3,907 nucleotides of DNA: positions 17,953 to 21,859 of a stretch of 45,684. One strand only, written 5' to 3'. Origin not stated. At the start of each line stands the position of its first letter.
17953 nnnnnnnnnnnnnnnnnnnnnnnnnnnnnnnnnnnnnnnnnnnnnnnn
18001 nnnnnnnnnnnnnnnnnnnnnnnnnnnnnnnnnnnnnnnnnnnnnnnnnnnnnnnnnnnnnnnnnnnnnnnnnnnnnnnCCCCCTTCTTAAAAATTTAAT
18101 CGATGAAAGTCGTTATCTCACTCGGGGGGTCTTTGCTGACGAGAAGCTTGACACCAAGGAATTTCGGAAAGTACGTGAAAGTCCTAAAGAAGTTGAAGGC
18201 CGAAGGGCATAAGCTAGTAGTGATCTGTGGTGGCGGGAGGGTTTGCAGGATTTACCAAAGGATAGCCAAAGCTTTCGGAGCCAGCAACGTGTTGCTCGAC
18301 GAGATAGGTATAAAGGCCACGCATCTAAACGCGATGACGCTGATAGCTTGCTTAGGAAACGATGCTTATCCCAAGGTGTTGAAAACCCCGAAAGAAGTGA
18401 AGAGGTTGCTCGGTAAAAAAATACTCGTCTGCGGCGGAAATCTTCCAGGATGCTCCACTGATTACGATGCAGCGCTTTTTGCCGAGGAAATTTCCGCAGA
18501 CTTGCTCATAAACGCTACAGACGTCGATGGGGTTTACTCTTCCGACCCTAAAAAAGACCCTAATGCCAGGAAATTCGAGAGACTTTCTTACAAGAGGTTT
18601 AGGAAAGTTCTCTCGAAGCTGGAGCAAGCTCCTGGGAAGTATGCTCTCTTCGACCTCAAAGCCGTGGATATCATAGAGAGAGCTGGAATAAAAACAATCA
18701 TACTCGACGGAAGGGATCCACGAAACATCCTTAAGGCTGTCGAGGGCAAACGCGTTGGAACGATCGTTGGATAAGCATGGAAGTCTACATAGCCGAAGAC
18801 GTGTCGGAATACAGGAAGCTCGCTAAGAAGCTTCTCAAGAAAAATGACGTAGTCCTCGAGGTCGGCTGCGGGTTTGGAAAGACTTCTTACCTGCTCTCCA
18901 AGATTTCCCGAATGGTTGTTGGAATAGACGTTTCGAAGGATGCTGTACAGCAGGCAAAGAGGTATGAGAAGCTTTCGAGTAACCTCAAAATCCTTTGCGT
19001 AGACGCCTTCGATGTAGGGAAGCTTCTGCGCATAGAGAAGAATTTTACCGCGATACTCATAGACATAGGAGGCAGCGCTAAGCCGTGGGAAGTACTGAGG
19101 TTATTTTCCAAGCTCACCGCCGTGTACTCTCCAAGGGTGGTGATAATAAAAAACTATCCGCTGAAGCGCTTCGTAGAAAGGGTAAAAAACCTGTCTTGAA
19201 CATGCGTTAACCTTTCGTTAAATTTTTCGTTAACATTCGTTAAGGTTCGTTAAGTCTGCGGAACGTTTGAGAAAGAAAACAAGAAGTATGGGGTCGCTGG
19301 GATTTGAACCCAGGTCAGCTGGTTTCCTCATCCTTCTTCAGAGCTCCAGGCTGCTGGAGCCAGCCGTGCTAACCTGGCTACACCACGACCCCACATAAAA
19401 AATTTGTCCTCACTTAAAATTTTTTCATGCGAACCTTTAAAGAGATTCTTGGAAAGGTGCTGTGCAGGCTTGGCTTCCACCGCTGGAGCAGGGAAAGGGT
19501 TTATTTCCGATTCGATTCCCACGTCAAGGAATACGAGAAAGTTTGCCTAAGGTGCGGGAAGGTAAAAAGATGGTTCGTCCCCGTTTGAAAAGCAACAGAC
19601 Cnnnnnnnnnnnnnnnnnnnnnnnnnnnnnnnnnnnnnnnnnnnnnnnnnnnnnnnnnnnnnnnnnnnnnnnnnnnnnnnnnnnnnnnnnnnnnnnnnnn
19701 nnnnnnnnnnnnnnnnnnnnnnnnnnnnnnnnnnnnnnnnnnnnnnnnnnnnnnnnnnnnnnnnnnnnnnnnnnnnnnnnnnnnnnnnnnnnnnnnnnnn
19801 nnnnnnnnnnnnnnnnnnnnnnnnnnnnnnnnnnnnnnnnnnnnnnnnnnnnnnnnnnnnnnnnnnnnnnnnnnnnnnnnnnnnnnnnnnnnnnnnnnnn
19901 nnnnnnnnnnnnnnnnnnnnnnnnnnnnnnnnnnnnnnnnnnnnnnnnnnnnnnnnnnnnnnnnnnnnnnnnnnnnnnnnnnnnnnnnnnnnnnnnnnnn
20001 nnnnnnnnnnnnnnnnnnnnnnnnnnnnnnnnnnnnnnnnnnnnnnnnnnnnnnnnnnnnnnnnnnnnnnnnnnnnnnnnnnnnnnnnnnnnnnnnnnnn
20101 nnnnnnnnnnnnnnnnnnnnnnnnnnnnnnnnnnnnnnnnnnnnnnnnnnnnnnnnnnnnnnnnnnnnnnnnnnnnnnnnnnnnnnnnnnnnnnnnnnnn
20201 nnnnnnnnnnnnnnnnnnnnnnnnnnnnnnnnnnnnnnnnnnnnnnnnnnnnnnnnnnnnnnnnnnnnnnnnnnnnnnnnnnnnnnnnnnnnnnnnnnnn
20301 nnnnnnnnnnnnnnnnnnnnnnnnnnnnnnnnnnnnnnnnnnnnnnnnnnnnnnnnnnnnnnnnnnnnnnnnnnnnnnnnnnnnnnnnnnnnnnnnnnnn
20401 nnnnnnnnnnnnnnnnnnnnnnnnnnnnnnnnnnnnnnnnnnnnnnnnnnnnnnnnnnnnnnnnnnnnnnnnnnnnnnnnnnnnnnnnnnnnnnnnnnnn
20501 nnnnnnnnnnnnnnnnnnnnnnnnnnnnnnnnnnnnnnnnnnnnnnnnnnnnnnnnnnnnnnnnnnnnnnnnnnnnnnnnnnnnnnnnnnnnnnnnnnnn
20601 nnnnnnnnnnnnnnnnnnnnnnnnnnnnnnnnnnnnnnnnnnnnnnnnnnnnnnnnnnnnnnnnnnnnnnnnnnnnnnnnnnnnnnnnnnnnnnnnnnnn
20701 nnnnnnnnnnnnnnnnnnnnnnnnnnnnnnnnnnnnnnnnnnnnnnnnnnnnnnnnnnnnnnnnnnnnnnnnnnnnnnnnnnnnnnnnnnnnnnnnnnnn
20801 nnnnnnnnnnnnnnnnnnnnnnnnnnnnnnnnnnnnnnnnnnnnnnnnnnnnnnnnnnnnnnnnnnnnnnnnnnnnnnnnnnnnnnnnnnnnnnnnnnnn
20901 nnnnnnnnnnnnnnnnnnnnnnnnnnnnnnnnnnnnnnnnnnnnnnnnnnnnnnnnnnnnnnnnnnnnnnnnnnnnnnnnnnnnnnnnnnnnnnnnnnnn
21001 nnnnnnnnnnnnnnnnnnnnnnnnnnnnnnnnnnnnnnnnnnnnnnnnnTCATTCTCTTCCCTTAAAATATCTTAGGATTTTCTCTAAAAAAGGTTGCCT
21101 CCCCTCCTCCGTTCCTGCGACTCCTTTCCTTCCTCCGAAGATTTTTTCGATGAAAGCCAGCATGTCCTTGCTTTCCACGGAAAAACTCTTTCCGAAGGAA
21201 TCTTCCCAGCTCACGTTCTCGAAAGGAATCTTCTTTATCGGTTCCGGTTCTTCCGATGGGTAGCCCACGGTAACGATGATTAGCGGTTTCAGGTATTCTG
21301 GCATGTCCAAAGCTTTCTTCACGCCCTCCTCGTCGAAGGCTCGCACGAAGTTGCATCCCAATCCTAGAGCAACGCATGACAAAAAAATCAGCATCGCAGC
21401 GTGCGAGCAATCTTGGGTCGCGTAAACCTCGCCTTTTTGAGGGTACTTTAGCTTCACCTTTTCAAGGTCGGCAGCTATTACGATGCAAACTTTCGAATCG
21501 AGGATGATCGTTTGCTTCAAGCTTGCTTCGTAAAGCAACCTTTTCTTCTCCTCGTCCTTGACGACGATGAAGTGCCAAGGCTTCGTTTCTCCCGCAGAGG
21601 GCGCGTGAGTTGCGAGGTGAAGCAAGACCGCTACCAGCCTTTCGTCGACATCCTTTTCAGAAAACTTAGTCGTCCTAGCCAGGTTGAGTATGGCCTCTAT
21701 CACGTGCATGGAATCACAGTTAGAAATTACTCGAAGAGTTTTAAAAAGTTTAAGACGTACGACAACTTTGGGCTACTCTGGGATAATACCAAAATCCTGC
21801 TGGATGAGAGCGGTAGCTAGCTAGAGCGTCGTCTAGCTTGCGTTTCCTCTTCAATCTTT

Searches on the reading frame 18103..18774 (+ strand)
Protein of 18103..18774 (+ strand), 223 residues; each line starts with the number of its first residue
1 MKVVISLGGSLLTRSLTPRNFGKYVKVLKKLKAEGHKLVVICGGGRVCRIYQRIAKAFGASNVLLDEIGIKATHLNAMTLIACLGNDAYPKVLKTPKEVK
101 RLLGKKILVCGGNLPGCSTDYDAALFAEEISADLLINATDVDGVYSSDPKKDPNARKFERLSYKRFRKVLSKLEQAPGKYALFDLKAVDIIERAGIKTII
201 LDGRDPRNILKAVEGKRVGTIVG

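Call 4: search_protein_families(library=pfam, max_evalue=0.01, proteins=[window:18103-18774:+])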
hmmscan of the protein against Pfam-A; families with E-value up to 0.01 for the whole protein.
window:18103-18774:+ (223 aa): 2 families
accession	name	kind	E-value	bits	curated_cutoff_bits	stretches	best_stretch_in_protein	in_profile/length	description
PF00696.33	AA_kinase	-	5.2e-35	121.7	24.9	1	1-202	1-234/234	Amino acid kinase family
PF00702.32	Hydrolase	-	0.00029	21.7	26.4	0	23-59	102-136/191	haloacid dehalogenase-like hydrolase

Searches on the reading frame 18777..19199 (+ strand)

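Call 4: search_protein_families(library=pfam, max_evalue=0.01, proteins=[window:18777-19199:+])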
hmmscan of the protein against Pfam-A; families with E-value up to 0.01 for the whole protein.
window:18777-19199:+ (140 aa): 14 families
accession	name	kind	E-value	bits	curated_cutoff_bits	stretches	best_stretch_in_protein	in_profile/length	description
PF13847.12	Methyltransf_31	-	1.4e-08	35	27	1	21-94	2-79/145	Methyltransferase domain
PF13649.12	Methyltransf_25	-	2.7e-08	34.8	27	1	26-95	1-70/97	Methyltransferase domain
PF08241.18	Methyltransf_11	-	1.8e-06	28.9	21.2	1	27-80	1-54/95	Methyltransferase domain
PF02390.23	Methyltransf_4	-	6.8e-05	22.8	24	1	23-80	2-63/173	Putative methyltransferase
PF08242.18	Methyltransf_12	-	0.00017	22.7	30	1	27-77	1-53/98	Methyltransferase domain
PF01728.25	FtsJ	-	0.0003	21.2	24.1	1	18-98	17-100/181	FtsJ-like methyltransferase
PF00398.26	RrnaAD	-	0.00076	19.1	24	1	17-80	25-88/263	Ribosomal RNA adenine dimethylase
PF02353.26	CMAS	-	0.00096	19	27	1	15-62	55-103/273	Mycolic acid cyclopropane synthetase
PF13489.12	Methyltransf_23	-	0.001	19.2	27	1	14-65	15-61/164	Methyltransferase domain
PF24675.1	NpmA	-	0.0016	18.2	60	1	13-60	14-63/214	16S rRNA (adenine(1408)-N(1))-methyltransferase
PF05175.20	MTS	-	0.0032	17.6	23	1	15-66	23-77/170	Methyltransferase small domain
PF01135.25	PCMT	-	0.0039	17.4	20.3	1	17-64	70-118/210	Protein-L-isoaspartate(D-aspartate) O-methyltransferase (PCMT)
PF05724.17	TPMT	-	0.0054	16.9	26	1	21-69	36-84/218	Thiopurine S-methyltransferase (TPMT)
PF08003.17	Methyltransf_9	-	0.0075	15.7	23.8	1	22-72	115-166/315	Protein of unknown function (DUF1698)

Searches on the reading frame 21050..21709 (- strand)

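Call 17: search_protein_families(library=pfam, max_evalue=0.001, proteins=[window:21050-21709:-])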
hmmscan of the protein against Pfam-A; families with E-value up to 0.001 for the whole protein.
window:21050-21709:- (219 aa): 2 families
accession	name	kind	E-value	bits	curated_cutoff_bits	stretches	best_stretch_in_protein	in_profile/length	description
PF00881.29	Nitroreductase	-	6.6e-25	88.7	23.5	2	64-150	82-167/167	Nitroreductase family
PF14512.11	TM1586_NiRdase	-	6.9e-07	29.5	27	0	108-167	91-149/215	Putative TM nitroreductase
